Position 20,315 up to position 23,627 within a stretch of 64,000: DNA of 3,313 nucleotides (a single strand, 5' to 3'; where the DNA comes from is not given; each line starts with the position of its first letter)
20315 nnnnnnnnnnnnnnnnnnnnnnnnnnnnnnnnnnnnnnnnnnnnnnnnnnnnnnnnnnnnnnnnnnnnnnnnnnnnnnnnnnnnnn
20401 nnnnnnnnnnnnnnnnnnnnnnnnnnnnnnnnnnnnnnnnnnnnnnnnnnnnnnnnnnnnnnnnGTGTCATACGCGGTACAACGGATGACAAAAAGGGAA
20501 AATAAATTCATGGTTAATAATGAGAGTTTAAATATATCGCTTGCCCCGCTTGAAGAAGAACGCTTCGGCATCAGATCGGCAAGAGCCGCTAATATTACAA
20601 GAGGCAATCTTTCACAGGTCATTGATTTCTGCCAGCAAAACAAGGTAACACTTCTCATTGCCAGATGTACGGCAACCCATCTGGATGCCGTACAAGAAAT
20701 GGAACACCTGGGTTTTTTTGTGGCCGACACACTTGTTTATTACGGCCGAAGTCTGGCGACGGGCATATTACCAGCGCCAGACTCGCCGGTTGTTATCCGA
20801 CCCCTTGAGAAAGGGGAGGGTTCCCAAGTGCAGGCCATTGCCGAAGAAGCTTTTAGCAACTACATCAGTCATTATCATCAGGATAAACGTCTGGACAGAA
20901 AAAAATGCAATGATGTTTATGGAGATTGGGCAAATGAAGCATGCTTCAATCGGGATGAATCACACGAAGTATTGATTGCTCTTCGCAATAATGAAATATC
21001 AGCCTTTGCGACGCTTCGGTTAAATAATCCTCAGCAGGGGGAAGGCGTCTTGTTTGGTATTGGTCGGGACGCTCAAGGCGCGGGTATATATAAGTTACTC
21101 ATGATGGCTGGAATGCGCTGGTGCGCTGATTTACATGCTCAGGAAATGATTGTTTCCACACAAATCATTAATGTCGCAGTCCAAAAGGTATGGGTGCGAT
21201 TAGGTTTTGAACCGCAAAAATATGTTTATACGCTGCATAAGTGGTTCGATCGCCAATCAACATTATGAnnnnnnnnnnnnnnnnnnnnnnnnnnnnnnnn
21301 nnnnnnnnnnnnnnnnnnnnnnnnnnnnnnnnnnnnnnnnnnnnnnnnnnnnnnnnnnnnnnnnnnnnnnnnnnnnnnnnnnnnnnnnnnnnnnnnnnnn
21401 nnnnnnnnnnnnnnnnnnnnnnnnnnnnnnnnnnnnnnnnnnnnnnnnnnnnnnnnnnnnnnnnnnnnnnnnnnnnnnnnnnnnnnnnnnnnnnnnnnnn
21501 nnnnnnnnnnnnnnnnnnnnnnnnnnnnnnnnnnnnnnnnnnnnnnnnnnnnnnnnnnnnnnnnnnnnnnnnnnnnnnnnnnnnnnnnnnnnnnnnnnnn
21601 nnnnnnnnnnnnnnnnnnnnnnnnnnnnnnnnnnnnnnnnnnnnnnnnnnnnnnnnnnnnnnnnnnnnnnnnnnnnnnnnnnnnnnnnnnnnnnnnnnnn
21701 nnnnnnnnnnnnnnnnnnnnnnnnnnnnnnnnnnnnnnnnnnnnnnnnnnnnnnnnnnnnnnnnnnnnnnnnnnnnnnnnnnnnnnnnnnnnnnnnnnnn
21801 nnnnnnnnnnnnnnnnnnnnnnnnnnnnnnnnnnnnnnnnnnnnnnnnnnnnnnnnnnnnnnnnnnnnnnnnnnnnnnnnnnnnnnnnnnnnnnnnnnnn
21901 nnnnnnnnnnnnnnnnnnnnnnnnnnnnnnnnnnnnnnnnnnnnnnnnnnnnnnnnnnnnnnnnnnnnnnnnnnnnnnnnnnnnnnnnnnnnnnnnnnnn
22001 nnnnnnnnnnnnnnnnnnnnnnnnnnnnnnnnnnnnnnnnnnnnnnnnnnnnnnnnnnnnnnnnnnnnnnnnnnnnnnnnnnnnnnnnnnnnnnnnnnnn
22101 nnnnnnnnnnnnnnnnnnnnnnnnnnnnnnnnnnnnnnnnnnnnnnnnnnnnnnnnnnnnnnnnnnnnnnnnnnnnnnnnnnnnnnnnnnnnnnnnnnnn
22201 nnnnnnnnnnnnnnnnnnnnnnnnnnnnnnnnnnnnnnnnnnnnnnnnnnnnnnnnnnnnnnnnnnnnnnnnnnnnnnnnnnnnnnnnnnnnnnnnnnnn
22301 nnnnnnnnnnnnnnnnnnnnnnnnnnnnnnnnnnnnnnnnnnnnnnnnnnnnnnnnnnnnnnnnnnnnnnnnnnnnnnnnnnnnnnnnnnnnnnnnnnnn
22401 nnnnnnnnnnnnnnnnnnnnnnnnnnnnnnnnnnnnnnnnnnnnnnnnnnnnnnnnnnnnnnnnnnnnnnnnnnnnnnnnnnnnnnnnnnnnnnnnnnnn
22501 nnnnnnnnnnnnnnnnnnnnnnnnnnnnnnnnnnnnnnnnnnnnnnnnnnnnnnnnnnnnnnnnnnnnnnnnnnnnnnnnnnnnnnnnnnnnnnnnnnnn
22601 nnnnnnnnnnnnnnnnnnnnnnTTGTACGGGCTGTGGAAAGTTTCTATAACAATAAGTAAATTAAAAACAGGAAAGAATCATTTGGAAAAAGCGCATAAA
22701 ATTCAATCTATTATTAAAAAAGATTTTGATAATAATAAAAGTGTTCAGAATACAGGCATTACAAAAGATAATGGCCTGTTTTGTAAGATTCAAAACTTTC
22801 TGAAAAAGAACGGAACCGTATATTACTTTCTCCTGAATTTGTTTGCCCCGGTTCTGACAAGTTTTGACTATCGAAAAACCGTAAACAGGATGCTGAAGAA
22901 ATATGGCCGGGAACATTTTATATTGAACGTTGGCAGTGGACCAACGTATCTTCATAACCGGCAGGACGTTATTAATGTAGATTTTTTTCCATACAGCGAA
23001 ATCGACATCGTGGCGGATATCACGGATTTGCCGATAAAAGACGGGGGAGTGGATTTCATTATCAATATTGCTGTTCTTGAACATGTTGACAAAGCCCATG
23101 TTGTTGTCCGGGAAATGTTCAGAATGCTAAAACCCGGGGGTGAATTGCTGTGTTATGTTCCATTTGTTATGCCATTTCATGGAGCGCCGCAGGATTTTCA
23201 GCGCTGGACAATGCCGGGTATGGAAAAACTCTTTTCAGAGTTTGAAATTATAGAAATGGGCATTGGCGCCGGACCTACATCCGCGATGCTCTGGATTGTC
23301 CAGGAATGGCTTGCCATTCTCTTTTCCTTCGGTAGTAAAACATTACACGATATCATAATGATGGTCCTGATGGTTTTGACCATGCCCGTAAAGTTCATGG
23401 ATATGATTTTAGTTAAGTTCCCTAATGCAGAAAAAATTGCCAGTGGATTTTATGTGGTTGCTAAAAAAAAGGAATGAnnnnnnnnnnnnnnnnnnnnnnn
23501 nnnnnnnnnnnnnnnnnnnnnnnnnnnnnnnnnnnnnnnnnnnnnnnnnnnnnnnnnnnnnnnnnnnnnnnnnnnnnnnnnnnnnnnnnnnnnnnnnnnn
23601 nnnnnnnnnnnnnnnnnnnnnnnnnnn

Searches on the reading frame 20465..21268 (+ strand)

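Call 56: search_protein_families(library=pfam, proteins=[window:20465-21268:+], max_evalue=0.0001)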
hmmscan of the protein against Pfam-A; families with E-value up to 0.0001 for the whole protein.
window:20465-21268:+ (267 aa): 2 families
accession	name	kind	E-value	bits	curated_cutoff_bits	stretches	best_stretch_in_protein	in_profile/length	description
PF00583.31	Acetyltransf_1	-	5.8e-09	36.7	20.7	1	151-248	18-116/116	Acetyltransferase (GNAT) family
PF13302.13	Acetyltransf_3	-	1.6e-05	26.1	25.4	0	125-249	19-138/138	Acetyltransferase (GNAT) domain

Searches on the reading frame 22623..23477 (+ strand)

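Call 56: search_protein_families(library=pfam, proteins=[window:22623-23477:+], max_evalue=0.0001)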
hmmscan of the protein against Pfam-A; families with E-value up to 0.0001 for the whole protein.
window:22623-23477:+ (284 aa): 6 families
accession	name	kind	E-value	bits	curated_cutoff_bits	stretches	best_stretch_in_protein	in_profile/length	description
PF08241.18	Methyltransf_11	-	5.2e-12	46.7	21.2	1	129-177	47-95/95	Methyltransferase domain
PF13489.12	Methyltransf_23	-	1.2e-08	35.3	27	1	117-200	48-137/164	Methyltransferase domain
PF13649.12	Methyltransf_25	-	7.5e-07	30.2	27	1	129-173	51-97/97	Methyltransferase domain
PF05148.21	Methyltransf_8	-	6.6e-06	26.6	27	1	86-175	62-154/219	Hypothetical methyltransferase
PF13847.12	Methyltransf_31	-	3.3e-05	24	27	0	130-176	60-108/145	Methyltransferase domain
PF01209.24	Ubie_methyltran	-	5.6e-05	23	20.1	0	129-205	103-182/233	ubiE/COQ5 methyltransferase family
